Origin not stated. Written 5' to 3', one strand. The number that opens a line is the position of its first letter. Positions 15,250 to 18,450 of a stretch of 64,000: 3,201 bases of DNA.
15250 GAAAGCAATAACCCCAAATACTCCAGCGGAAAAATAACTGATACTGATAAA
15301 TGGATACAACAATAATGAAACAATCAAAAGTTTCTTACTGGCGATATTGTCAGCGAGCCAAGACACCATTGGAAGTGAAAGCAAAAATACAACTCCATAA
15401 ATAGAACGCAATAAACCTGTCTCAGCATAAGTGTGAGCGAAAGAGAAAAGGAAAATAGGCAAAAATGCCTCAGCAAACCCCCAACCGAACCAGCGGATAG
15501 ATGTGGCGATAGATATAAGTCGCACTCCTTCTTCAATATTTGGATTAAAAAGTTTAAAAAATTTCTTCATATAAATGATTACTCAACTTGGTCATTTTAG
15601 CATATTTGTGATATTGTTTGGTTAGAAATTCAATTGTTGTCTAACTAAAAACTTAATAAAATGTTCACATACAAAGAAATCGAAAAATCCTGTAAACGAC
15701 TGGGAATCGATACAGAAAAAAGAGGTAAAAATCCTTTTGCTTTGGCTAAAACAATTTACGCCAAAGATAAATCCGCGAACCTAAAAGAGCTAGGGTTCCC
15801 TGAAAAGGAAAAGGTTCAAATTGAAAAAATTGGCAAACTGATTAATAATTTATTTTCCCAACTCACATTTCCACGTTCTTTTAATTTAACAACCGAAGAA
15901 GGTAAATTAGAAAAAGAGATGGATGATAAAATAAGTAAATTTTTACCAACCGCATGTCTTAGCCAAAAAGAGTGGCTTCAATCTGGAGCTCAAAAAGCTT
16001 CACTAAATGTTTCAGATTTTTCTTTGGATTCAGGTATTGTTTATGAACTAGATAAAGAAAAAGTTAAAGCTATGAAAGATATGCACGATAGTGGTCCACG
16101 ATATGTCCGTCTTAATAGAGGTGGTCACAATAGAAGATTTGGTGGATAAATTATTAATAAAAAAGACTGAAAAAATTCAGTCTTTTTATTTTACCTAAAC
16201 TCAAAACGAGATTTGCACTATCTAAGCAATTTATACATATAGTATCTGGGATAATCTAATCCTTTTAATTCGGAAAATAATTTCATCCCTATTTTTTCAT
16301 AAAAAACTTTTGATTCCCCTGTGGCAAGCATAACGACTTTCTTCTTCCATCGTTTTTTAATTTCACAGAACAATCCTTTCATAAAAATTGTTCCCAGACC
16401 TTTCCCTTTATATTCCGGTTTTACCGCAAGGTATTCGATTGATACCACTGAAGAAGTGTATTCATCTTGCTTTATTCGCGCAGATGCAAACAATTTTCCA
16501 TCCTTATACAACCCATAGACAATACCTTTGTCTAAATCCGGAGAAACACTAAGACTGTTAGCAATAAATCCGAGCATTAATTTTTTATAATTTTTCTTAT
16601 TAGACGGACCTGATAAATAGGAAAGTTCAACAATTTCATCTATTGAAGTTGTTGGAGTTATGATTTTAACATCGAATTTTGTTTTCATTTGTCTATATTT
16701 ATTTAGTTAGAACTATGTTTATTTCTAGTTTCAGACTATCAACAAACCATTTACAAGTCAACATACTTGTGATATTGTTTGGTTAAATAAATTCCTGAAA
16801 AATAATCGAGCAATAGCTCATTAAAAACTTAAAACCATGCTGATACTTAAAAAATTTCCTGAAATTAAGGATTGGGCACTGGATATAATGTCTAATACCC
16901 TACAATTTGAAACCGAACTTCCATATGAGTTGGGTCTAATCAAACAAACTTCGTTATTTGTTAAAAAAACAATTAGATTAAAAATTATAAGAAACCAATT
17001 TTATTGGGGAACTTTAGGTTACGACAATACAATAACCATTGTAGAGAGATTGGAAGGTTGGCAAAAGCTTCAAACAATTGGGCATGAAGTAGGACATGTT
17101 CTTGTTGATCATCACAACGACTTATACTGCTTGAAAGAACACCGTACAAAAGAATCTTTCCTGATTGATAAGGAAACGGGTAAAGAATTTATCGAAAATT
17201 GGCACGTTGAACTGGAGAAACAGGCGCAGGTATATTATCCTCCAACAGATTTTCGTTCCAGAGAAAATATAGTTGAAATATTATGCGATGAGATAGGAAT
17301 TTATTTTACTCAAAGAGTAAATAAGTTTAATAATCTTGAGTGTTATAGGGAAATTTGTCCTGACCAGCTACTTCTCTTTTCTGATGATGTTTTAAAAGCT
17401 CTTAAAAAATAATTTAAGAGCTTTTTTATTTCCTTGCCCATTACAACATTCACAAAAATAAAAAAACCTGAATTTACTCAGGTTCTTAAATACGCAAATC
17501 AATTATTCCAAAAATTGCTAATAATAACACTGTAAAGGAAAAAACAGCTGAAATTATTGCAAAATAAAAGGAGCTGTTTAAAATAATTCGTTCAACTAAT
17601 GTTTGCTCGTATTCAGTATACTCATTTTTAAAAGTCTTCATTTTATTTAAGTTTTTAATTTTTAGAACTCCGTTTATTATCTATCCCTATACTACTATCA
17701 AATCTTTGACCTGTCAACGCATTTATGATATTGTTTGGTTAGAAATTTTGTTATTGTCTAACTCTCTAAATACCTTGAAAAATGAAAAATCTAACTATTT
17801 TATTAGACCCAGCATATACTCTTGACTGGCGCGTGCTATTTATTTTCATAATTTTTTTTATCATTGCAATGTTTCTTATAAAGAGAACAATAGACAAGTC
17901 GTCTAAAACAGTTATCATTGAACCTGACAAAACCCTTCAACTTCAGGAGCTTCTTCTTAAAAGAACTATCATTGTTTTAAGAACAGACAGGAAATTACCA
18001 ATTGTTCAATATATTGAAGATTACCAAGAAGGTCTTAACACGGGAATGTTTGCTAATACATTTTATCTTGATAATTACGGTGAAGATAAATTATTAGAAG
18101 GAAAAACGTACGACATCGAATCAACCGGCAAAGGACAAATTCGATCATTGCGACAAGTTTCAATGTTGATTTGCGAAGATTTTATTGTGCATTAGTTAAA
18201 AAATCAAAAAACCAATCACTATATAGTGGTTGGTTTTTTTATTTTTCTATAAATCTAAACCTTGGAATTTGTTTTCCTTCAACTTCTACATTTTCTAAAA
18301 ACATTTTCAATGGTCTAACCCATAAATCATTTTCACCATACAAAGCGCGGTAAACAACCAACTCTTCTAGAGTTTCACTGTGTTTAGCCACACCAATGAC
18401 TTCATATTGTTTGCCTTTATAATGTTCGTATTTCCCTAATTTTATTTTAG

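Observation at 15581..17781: Three consecutive small genes driven by near-identical promoter/operator modules (regulon island A)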

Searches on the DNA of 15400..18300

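Call 9: search_rna_families(source=window, start=15400, end=18300, threshold=evalue, max_evalue=5)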
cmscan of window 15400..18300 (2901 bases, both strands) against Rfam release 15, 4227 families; matches with E-value up to 5: 9.
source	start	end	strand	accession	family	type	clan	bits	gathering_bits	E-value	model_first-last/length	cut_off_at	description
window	18151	18243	+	RF00378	Qrr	Gene; sRNA;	-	26.6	50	0.054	1-108/108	no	Qrr RNA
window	18200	18245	+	RF03940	MIR9563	Gene; miRNA;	-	25.8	90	0.066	1-127/127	no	MIR9563 microRNA precursor family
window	17356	17433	+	RF04312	trpB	Cis-reg;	-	25.1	59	1.6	1-107/107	no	trpB ncRNA motif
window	16152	16238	-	RF02029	sraA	Gene; sRNA;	-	24.1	56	1.1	1-95/95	no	sraA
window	18200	18245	-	RF03940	MIR9563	Gene; miRNA;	-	23.7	90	0.22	1-127/127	no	MIR9563 microRNA precursor family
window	17363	17437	+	RF02362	Yfr10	Gene; sRNA;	-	22.5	43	3.2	1-78/78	no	Cyanobacterial functional RNA 10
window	17037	17143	-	RF01965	RMST_4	Gene; lncRNA;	-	22.2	40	0.55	1-108/108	no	Rhabdomyosarcoma 2 associated transcript conserved region 4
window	15613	15704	-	RF01797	fstAT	Gene; antitoxin;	-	20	72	2.8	1-94/94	no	Fst antitoxin sRNA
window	18127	18245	+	RF02453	ncr952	Gene; sRNA;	-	19.8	100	0.21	1-143/143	no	Bacillus sRNA ncr952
